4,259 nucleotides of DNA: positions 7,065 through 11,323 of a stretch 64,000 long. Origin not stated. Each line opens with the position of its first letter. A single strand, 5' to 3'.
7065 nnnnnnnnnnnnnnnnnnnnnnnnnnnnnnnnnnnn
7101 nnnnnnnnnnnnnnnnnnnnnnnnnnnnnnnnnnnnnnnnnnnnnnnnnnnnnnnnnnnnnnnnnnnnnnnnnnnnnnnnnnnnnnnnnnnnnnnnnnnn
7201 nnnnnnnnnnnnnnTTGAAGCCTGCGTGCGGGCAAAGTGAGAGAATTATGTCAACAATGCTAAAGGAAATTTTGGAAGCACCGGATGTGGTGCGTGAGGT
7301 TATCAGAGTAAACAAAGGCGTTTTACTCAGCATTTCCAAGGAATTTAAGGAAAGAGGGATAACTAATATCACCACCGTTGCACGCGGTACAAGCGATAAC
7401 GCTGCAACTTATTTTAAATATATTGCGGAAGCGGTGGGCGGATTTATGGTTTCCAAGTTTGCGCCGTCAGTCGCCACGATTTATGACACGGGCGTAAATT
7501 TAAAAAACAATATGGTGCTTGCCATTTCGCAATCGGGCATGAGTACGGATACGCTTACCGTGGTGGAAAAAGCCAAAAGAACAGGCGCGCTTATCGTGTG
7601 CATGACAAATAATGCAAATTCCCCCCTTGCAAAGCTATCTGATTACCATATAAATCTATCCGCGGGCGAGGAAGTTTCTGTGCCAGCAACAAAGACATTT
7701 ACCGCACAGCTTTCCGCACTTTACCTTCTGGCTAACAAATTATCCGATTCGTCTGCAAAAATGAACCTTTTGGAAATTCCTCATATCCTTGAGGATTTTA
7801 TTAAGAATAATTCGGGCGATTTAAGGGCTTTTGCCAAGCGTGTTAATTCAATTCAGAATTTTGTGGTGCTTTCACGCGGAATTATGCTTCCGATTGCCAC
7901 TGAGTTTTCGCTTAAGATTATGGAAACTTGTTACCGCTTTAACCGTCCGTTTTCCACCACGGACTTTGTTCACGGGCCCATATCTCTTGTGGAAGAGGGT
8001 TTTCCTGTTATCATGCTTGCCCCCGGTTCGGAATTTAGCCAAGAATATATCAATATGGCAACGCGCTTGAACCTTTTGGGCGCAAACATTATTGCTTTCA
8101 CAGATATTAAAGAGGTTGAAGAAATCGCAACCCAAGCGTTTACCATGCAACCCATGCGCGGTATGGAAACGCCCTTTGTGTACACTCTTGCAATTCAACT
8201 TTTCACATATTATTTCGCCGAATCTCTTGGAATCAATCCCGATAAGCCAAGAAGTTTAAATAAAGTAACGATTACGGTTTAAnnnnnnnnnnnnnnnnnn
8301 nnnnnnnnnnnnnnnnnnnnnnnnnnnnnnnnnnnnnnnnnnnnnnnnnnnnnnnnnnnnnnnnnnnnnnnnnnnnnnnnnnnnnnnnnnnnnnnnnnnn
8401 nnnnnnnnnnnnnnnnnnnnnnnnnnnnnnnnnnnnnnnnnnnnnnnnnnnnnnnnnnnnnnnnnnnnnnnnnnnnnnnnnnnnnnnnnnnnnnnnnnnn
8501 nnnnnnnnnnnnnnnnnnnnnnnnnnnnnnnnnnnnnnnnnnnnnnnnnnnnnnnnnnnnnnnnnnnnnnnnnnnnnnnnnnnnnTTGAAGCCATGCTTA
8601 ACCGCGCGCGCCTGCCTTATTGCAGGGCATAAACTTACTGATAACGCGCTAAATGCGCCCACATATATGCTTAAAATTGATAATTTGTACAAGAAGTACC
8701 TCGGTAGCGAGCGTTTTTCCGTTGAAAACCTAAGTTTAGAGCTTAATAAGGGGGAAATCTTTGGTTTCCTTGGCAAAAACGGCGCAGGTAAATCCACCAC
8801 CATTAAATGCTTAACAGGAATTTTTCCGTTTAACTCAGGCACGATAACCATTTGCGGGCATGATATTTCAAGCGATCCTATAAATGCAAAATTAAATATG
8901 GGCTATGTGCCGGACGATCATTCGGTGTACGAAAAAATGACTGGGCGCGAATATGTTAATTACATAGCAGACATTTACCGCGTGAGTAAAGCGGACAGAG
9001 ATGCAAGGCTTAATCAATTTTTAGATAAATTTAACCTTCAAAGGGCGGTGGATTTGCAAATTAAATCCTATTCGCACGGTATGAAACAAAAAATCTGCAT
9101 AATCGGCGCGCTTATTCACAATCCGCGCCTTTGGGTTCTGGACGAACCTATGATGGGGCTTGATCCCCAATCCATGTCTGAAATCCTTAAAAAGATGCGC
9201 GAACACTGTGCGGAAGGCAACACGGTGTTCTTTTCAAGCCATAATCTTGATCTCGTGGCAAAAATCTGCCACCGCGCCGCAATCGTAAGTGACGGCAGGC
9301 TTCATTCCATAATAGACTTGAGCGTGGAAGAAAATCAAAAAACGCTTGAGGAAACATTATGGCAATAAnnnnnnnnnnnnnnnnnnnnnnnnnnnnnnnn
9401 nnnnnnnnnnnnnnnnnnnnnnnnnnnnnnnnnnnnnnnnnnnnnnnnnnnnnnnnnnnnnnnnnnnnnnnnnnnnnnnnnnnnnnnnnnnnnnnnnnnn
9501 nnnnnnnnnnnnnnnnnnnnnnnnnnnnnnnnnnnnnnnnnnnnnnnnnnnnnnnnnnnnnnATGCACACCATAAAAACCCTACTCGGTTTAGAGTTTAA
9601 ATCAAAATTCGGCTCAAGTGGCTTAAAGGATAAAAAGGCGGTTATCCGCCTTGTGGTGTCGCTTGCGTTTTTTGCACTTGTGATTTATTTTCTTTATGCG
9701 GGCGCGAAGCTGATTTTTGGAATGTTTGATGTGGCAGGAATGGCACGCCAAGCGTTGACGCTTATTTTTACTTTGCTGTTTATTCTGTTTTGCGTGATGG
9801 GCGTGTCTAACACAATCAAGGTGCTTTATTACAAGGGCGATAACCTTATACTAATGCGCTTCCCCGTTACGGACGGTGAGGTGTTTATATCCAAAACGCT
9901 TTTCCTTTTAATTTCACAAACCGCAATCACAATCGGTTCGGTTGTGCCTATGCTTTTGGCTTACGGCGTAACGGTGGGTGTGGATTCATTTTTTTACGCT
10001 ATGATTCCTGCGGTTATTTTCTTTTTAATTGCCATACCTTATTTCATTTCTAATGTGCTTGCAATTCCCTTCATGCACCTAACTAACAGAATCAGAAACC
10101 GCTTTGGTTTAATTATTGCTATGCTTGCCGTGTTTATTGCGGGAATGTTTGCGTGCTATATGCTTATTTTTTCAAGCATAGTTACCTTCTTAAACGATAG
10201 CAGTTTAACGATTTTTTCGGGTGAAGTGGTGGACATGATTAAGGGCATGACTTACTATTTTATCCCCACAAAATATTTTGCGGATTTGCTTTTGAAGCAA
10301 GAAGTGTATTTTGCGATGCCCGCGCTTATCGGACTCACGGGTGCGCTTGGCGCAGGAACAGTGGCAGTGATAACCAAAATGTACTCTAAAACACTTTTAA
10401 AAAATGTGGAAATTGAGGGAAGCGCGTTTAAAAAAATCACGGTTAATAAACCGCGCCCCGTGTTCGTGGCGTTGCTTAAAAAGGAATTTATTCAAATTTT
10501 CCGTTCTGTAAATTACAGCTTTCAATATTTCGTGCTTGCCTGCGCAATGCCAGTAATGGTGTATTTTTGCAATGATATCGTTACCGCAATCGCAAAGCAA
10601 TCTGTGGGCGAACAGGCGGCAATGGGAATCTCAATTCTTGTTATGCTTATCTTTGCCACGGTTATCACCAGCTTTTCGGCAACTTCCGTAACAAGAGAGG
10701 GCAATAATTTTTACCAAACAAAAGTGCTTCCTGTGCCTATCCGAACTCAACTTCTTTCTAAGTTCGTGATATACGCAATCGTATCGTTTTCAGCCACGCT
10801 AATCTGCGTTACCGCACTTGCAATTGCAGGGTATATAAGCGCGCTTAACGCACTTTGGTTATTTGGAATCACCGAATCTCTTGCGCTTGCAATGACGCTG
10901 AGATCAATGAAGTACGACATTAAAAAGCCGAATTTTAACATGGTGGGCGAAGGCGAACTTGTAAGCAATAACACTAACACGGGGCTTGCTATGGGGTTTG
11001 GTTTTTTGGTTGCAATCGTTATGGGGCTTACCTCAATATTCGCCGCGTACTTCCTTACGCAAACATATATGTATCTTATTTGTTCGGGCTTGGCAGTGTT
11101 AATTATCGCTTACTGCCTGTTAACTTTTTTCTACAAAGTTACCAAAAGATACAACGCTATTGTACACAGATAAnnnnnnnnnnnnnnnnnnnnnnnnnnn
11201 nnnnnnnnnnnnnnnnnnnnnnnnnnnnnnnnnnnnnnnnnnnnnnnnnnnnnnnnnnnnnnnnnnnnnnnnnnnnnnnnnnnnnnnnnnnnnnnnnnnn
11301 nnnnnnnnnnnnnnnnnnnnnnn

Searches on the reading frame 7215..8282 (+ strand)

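Call 25: search_protein_families(library=pfam, proteins=[window:7215-8282:+], max_evalue=0.0001)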
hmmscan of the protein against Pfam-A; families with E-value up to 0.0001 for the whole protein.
window:7215-8282:+ (355 aa): 1 family
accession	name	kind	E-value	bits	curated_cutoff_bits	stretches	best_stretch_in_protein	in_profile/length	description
PF01380.27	SIS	-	3.3e-32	111.5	25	2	51-174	7-130/131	SIS domain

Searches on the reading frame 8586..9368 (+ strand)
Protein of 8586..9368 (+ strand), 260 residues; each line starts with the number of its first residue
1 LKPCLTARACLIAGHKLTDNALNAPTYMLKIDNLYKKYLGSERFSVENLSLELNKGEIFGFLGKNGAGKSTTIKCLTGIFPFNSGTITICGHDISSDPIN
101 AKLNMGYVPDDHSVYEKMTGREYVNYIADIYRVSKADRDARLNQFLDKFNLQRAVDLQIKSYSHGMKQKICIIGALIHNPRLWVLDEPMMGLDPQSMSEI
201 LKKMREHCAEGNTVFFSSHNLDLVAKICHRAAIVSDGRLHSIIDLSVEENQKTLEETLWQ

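Call 25: search_protein_families(library=pfam, proteins=[window:8586-9368:+], max_evalue=0.0001)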
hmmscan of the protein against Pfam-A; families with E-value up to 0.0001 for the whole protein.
window:8586-9368:+ (260 aa): 2 families
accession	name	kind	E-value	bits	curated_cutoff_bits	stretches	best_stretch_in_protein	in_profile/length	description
PF00005.33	ABC_tran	-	8.3e-29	101.4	25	1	47-189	2-136/137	ABC transporter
PF13304.12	AAA_21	-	2.3e-14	54.6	27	1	134-224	209-303/304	AAA domain, putative AbiEii toxin, Type IV TA system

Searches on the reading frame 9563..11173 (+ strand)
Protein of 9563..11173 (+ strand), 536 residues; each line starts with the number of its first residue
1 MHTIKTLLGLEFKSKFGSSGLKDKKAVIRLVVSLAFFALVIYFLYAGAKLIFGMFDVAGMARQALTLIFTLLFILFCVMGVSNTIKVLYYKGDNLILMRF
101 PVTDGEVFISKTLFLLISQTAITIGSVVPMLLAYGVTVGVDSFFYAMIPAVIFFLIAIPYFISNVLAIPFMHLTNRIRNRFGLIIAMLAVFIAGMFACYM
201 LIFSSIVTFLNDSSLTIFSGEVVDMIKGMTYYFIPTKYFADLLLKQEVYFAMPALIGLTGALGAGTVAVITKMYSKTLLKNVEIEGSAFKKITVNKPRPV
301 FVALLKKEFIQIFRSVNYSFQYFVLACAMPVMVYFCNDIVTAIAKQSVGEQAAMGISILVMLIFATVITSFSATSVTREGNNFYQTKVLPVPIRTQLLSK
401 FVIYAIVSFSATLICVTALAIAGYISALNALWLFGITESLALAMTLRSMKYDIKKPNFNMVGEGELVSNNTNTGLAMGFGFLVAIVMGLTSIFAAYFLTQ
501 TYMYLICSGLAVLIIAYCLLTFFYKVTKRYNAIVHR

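Call 25: search_protein_families(library=pfam, proteins=[window:9563-11173:+], max_evalue=0.0001)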
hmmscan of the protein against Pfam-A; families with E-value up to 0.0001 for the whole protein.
window:9563-11173:+ (536 aa): 2 families
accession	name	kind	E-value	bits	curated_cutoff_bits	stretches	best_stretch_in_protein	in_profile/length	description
PF16949.11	ABC_tran_2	-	4.4e-07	29.6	25.7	1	27-426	11-425/542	Putative ATP-binding cassette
PF12730.13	ABC2_membrane_4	-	3.9e-05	24.1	27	1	304-429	1-127/179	ABC-2 family transporter protein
